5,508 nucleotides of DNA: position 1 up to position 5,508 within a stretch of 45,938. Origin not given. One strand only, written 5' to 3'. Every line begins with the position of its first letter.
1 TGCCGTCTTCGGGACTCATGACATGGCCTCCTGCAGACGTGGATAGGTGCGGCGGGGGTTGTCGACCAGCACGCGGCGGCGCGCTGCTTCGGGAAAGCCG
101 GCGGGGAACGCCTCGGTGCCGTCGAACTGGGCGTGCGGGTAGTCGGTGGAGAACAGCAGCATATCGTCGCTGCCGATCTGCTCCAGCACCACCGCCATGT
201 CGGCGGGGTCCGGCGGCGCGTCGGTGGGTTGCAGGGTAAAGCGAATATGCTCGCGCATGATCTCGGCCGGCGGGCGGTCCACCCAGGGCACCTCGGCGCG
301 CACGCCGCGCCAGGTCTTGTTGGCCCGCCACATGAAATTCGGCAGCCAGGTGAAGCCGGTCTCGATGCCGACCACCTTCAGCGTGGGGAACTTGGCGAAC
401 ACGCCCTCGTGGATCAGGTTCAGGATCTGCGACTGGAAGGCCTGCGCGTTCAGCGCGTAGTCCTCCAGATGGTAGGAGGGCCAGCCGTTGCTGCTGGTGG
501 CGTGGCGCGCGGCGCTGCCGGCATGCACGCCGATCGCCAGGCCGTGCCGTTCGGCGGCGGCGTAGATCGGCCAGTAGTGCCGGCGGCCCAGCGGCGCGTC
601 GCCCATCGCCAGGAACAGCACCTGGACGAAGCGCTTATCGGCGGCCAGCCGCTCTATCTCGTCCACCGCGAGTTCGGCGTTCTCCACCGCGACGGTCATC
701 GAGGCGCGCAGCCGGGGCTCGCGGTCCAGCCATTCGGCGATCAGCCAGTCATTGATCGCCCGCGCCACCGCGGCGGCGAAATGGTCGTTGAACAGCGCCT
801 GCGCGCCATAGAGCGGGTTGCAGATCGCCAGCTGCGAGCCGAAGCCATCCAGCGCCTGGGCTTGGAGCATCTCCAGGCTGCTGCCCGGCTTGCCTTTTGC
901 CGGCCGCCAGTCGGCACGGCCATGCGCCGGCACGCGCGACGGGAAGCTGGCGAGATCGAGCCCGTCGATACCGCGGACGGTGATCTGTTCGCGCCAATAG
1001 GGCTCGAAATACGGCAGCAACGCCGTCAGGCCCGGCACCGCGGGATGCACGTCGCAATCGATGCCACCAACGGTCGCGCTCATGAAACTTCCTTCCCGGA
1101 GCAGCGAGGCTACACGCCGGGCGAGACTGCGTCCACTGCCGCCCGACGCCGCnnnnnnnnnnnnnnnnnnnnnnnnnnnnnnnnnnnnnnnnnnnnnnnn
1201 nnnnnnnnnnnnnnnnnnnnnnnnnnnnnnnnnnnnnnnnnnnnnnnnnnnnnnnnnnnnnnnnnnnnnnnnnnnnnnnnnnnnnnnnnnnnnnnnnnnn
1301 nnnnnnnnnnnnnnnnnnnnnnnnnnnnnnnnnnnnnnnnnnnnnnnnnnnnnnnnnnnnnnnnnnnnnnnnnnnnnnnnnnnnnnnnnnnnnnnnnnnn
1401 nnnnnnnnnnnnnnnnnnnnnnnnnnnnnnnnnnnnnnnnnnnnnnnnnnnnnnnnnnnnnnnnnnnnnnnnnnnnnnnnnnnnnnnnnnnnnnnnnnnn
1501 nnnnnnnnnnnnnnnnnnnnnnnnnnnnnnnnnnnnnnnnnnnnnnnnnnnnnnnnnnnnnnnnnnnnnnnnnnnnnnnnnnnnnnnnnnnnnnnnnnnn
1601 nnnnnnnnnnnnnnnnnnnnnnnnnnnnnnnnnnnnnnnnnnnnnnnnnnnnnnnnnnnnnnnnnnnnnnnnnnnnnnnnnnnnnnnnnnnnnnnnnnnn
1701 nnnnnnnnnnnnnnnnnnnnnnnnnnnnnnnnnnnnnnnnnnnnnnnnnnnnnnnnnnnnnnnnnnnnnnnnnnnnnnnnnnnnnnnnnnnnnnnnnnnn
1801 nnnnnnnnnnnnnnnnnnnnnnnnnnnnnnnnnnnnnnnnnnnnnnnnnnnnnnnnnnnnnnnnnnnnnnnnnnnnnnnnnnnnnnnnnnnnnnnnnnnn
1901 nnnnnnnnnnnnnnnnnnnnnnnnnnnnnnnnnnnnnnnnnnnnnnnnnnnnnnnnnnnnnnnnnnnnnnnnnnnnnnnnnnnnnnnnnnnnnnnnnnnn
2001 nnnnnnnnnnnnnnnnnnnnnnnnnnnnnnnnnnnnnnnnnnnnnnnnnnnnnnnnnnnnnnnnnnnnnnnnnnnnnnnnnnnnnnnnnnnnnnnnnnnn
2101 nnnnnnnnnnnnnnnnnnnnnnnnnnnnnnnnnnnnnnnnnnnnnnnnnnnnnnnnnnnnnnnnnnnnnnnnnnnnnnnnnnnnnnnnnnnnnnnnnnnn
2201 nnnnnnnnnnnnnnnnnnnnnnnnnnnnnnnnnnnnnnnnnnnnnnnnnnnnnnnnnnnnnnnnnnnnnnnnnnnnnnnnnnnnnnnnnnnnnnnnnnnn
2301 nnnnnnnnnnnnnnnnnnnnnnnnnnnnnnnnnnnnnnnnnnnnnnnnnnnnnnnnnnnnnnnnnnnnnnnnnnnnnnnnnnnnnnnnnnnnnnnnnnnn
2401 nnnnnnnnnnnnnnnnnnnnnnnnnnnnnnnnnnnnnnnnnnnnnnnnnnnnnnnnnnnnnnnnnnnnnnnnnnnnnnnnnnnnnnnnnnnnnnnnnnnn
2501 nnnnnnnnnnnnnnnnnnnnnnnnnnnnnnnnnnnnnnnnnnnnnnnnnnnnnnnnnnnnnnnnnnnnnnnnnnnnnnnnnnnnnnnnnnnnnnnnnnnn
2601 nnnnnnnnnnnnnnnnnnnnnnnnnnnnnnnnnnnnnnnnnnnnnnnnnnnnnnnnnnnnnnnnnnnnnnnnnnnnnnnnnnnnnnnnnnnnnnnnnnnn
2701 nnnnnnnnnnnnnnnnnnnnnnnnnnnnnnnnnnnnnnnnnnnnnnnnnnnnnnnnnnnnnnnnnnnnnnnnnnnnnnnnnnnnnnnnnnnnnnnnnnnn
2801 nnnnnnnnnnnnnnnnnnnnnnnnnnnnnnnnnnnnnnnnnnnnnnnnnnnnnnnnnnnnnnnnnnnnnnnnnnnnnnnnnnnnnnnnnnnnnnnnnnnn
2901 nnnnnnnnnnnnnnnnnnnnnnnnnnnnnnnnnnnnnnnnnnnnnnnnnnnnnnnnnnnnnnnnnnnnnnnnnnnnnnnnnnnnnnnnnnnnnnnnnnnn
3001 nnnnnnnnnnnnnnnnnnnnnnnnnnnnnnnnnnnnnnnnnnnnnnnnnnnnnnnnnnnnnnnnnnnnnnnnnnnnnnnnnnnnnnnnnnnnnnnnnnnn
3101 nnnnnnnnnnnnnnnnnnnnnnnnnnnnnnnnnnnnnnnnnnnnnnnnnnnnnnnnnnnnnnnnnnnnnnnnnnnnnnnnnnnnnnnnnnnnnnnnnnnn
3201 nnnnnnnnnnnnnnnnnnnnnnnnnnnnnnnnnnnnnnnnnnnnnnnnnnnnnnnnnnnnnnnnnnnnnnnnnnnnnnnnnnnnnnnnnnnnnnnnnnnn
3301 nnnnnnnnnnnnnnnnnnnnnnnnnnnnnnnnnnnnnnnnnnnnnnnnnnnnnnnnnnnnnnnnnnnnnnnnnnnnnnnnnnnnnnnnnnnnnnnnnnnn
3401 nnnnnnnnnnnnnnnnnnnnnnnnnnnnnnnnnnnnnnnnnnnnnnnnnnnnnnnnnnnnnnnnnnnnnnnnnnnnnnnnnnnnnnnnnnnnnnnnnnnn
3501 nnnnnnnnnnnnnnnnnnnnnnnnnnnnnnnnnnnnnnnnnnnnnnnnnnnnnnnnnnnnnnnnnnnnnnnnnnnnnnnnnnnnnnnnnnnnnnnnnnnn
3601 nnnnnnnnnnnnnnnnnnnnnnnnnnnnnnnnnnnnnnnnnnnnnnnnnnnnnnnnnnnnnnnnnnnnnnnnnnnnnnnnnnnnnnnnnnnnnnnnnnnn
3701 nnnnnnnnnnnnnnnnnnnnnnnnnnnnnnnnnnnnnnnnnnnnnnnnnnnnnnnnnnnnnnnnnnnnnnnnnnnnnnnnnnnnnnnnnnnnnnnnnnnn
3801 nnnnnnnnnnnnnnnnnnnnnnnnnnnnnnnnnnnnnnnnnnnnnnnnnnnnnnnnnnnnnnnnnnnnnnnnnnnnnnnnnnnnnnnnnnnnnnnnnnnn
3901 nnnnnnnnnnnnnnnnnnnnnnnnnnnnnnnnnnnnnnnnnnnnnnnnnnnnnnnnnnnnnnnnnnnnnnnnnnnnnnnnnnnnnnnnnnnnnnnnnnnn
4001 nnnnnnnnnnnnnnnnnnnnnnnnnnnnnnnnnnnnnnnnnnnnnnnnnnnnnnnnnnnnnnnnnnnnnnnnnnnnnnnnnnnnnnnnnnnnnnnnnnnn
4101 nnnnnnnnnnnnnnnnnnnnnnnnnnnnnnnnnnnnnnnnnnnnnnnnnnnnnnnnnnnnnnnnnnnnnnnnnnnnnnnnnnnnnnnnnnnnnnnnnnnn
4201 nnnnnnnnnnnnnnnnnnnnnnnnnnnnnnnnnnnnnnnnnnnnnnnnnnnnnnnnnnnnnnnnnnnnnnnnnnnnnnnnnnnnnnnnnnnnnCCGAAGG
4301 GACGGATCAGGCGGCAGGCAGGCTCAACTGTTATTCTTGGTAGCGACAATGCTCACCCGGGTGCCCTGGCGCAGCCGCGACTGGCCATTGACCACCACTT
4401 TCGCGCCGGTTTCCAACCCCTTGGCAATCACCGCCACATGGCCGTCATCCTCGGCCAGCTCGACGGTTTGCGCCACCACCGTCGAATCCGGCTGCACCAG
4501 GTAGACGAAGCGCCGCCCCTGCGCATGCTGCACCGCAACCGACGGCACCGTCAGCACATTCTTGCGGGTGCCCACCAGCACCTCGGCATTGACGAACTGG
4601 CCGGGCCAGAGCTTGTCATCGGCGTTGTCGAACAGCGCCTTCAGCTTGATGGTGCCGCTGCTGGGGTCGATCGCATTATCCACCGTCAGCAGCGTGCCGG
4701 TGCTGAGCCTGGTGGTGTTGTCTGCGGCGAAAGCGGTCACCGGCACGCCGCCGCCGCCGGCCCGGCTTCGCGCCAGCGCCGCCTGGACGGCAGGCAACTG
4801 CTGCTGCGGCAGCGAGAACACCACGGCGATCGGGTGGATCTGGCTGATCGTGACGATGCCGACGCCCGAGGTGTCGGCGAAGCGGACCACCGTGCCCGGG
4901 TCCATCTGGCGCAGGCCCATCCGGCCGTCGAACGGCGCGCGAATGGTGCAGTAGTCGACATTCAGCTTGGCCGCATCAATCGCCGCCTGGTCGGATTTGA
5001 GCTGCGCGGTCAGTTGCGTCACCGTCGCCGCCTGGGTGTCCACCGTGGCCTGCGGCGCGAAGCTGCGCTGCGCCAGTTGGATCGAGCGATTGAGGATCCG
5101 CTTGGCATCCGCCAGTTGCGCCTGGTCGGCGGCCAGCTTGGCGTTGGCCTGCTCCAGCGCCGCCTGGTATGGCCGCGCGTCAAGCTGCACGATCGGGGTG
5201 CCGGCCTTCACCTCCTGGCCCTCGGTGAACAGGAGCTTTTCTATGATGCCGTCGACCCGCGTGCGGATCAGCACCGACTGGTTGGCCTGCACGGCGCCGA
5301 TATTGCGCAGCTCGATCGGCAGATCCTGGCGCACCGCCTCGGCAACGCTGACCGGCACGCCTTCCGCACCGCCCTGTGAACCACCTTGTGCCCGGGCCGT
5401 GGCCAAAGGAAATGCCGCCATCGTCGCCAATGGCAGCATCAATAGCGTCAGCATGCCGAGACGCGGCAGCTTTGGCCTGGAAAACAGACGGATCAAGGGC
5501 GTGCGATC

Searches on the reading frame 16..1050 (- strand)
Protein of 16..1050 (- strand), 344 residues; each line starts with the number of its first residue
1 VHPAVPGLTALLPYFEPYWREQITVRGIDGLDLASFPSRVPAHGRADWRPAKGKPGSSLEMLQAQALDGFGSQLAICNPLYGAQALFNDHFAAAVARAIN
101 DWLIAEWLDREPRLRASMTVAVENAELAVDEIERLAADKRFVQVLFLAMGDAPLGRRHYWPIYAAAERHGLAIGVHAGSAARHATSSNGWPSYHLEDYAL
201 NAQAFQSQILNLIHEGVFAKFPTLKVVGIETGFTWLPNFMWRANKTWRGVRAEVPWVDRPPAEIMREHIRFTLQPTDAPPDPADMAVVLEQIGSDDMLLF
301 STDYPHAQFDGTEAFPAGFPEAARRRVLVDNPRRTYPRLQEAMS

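Call 74: search_protein_families(library=pfam, proteins=[window:16-1050:-])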
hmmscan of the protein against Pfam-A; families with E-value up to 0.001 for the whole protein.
window:16-1050:- (344 aa): 1 family
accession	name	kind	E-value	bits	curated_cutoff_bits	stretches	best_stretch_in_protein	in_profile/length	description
PF04909.20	Amidohydro_2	-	1.6e-44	153.2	26.4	1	39-337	11-288/289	Amidohydrolase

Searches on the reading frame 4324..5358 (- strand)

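Call 74: search_protein_families(library=pfam, proteins=[window:4324-5358:-])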
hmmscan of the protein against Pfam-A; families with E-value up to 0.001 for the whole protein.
window:4324-5358:- (344 aa): 3 families
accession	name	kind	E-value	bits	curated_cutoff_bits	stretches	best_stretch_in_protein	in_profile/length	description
PF16576.10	HlyD_D23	-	1.5e-13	51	30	1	16-256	5-214/214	Barrel-sandwich domain of CusB or HlyD membrane-fusion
PF13437.12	HlyD_3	-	8.3e-07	30.2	22.2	1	138-252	1-105/106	HlyD family secretion protein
PF13533.13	Biotin_lipoyl_2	-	5.5e-06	26.5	29.8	1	30-60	2-32/32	Biotin-lipoyl like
